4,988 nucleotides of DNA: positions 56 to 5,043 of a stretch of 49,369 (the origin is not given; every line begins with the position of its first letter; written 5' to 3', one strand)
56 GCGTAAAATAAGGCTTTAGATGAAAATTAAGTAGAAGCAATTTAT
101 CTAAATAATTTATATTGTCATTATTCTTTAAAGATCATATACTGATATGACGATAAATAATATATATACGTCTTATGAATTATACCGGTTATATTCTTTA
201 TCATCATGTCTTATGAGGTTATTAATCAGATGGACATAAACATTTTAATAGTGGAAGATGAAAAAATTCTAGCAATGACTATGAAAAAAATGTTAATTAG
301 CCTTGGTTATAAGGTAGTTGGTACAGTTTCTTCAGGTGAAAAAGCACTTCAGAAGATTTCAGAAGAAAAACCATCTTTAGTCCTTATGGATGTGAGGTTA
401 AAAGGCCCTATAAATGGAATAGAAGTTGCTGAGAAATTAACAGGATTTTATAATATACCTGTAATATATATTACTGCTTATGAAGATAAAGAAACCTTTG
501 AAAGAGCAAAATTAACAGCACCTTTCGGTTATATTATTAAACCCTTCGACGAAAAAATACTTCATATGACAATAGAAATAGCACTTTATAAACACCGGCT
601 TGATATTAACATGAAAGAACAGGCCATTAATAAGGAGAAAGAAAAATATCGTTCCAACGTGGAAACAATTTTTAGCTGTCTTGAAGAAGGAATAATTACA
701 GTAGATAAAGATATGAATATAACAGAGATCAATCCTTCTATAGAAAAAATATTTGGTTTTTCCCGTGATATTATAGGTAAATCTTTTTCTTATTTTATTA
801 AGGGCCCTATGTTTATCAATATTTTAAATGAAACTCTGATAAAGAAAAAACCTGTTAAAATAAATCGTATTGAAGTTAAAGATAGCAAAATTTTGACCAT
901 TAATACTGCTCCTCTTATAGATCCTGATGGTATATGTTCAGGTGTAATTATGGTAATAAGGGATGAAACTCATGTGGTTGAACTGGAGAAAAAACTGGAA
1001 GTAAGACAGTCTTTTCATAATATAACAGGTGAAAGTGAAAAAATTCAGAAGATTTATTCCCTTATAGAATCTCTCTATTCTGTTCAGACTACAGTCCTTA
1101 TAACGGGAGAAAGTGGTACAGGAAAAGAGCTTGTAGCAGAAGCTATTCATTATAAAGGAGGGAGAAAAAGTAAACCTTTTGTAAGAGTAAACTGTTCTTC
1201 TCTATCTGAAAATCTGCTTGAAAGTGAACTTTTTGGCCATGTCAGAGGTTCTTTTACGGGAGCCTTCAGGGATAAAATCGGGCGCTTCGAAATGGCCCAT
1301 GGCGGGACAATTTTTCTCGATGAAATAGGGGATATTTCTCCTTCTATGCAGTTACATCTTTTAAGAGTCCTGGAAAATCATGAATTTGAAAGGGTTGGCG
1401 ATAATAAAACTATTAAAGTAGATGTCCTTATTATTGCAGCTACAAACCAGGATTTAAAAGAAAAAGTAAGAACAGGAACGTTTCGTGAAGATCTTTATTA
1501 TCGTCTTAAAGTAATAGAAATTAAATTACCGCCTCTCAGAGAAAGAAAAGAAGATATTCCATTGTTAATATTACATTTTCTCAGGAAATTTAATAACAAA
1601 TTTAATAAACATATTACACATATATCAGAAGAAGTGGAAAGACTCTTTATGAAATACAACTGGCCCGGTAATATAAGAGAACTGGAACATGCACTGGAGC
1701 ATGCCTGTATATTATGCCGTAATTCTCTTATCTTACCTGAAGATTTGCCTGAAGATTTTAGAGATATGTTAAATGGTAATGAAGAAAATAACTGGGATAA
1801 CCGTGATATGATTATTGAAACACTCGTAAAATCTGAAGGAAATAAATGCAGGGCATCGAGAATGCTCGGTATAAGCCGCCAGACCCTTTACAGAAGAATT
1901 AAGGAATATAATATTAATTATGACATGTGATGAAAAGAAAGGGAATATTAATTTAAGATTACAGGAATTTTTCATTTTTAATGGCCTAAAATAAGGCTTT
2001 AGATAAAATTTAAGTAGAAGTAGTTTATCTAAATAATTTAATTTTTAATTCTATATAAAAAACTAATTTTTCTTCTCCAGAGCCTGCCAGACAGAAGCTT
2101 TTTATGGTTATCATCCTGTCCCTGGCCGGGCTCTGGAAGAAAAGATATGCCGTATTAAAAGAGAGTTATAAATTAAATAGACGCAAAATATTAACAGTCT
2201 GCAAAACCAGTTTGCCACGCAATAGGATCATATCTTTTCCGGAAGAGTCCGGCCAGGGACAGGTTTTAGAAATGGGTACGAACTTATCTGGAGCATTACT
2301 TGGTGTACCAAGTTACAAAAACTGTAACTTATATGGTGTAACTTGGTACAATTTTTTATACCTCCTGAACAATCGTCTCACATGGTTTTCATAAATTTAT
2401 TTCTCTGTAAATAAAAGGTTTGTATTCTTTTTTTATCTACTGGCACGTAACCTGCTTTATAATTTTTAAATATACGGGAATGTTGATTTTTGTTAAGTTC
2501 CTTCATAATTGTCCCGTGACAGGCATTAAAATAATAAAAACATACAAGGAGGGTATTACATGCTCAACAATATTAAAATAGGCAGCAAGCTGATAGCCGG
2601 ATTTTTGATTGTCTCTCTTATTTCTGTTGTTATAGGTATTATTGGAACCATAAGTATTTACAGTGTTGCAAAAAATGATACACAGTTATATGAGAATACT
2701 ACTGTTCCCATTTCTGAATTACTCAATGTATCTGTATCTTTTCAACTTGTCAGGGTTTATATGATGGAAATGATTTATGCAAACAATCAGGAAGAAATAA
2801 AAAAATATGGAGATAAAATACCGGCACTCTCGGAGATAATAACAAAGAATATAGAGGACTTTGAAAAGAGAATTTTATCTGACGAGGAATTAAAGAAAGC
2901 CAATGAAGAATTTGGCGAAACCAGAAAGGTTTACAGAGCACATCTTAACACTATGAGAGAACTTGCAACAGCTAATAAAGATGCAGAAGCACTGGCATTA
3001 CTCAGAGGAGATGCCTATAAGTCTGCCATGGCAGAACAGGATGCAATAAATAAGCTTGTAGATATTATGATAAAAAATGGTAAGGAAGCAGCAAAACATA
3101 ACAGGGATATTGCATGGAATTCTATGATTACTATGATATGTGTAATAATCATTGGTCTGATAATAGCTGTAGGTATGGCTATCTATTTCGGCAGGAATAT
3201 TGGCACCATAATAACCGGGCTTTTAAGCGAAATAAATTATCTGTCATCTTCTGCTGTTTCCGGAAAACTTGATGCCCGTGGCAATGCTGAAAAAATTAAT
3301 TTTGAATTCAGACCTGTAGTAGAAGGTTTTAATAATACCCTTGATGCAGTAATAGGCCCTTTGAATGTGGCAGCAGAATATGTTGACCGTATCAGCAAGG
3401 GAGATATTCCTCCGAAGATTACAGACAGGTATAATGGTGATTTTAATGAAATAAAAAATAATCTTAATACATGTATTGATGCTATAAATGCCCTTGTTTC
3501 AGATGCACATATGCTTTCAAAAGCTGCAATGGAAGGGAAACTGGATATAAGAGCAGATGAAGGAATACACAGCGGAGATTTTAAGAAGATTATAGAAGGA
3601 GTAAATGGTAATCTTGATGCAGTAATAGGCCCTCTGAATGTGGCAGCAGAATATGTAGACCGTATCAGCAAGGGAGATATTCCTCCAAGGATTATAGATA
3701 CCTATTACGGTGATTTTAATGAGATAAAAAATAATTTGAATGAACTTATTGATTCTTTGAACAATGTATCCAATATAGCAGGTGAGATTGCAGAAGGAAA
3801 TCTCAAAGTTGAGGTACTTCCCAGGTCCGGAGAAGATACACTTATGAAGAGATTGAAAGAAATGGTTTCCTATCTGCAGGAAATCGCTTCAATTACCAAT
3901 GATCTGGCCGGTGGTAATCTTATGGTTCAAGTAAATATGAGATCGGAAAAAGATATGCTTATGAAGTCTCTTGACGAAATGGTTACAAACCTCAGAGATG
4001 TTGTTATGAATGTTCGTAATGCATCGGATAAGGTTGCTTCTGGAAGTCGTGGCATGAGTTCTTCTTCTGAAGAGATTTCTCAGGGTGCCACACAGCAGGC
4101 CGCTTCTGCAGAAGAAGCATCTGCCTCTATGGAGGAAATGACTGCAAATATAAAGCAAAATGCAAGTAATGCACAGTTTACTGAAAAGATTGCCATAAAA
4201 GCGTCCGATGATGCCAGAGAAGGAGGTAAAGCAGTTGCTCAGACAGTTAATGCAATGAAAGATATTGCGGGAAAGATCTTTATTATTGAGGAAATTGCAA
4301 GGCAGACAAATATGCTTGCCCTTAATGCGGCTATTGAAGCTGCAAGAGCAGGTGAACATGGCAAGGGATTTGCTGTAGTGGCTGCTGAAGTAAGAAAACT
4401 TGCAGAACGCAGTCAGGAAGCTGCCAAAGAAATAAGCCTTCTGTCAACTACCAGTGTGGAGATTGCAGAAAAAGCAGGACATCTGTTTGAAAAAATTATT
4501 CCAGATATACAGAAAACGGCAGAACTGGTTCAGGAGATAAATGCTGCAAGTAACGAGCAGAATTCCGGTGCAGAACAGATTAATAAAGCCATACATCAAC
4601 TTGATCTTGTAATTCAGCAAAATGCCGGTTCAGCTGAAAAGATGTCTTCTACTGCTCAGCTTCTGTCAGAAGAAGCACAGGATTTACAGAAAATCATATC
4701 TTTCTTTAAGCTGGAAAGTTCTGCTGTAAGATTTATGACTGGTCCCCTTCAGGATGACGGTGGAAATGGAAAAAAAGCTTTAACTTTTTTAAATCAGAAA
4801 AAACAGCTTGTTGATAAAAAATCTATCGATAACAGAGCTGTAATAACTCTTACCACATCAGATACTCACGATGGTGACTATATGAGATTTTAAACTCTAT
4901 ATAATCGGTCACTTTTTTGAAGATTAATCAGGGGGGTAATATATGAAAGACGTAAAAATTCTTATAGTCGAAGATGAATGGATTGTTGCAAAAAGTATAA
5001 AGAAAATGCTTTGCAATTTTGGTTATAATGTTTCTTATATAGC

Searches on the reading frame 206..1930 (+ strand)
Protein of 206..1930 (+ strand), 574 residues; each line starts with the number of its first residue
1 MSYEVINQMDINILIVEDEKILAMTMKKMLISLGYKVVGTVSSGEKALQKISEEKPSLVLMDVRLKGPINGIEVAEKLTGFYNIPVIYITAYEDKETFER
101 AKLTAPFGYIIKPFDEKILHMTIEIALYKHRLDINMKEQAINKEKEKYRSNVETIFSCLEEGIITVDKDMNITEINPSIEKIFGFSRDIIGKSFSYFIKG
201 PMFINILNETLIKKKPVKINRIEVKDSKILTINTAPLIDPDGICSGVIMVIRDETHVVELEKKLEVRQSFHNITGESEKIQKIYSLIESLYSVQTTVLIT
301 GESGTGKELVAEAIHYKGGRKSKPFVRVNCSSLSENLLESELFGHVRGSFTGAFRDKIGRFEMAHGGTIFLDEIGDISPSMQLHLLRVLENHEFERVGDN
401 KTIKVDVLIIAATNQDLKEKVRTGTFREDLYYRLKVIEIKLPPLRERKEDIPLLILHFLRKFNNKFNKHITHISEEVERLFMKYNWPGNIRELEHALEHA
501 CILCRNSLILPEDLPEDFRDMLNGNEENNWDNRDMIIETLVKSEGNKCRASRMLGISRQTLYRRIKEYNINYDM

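Call 74: search_protein_families(library=pfam, proteins=[window:206-1930:+], max_evalue=0.00001)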
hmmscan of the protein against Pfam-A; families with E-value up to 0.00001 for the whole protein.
window:206-1930:+ (574 aa): 10 families
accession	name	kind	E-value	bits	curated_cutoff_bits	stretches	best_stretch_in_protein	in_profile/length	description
PF00158.32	Sigma54_activat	-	5.8e-70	234.8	20.2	1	273-440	1-168/168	Sigma-54 interaction domain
PF25601.1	AAA_lid_14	-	1.4e-28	98.9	27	1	445-526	1-82/87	AAA+ ATPase lid domain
PF00072.30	Response_reg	-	3.2e-22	79.2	30.2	1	13-123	1-110/111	Response regulator receiver domain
PF14532.12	Sigma54_activ_2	-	3.4e-20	73.1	25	1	275-444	2-138/138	Sigma-54 interaction domain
PF02954.25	HTH_8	-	8.8e-12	45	22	1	533-568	7-42/42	Bacterial regulatory protein, Fis family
PF07728.20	AAA_5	-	3e-08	34.2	22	1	297-415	2-123/139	AAA domain (dynein-related subfamily)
PF00004.35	AAA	-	4.2e-08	34.1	21.2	1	297-422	1-119/131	ATPase family associated with various cellular activities (AAA)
PF00989.32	PAS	-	1.2e-07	32.2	22.6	1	153-253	4-112/113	PAS fold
PF07724.20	AAA_2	-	2.2e-07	31.5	27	1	296-422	5-132/166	AAA domain (Cdc48 subfamily)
PF13426.13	PAS_9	-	3e-07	31.1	27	1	161-255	2-102/103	PAS domain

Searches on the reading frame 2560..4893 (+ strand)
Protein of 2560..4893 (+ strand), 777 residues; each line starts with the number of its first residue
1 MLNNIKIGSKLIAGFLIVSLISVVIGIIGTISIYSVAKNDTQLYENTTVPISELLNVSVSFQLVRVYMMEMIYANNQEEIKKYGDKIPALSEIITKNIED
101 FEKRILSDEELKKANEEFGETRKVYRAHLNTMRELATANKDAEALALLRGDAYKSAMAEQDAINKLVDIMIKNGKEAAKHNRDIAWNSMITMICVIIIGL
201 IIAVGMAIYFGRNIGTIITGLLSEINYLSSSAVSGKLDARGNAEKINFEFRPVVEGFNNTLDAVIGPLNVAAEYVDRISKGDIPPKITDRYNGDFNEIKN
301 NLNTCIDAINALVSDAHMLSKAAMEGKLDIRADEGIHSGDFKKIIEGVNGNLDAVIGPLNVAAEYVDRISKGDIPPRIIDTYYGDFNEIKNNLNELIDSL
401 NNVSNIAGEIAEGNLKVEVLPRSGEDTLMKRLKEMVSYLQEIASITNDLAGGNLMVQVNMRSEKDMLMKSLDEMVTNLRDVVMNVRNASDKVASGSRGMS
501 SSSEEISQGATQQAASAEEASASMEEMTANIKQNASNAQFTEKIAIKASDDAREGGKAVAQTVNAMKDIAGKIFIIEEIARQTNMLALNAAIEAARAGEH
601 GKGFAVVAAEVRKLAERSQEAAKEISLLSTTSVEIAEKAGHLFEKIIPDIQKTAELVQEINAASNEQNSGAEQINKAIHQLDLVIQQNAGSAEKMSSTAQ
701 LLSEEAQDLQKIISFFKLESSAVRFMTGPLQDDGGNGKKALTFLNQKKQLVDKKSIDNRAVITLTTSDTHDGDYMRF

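Call 74: search_protein_families(library=pfam, proteins=[window:2560-4893:+], max_evalue=0.00001)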
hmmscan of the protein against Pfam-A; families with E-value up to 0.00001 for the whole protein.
window:2560-4893:+ (777 aa): 5 families
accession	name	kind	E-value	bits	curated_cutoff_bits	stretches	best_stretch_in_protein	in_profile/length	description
PF18947.5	HAMP_2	-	8e-62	205.6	24.3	2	249-311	5-67/67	HAMP domain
PF00015.26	MCPsignal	-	3.8e-36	125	34.6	1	544-684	3-171/172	Methyl-accepting chemotaxis protein (MCP) signalling domain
PF12729.13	4HB_MCP_1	-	4.8e-35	121.2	27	1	4-183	1-179/181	Four helix bundle sensory module for signal transduction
PF02203.21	TarH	-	3.3e-09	37.3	25.2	1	1-169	1-172/177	Tar ligand binding domain homologue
PF00672.30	HAMP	-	4.1e-09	37.1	25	0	264-304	6-46/53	HAMP domain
